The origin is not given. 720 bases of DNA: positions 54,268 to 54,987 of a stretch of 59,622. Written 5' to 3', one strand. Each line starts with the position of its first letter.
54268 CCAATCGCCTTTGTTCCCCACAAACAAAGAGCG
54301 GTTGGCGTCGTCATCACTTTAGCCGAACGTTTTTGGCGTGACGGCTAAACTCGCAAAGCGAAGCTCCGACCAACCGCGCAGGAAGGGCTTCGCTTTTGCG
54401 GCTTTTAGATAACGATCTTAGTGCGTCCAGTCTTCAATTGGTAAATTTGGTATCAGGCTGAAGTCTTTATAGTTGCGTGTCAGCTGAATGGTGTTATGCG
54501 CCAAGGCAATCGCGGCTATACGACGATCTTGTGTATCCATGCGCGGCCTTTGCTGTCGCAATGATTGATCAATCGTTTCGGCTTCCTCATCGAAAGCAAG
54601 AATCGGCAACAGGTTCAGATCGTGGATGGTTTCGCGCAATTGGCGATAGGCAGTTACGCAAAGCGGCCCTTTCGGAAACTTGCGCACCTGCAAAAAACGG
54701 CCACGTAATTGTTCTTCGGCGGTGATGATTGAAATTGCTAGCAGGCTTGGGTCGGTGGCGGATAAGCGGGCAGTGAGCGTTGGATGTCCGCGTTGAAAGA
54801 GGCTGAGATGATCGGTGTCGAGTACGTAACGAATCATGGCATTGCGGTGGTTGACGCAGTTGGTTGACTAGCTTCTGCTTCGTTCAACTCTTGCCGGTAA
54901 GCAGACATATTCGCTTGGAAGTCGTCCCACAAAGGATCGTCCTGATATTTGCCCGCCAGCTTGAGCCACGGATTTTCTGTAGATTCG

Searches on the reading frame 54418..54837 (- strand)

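Call 9: search_protein_families(library=pfam, proteins=[window:54418-54837:-], max_evalue=0.001)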
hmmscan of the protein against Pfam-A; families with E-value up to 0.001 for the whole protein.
window:54418-54837:- (139 aa): 1 family
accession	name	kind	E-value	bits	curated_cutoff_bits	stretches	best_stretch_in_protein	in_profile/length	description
PF01850.27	PIN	-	0.00023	22.2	23.6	1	4-126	1-114/120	PIN domain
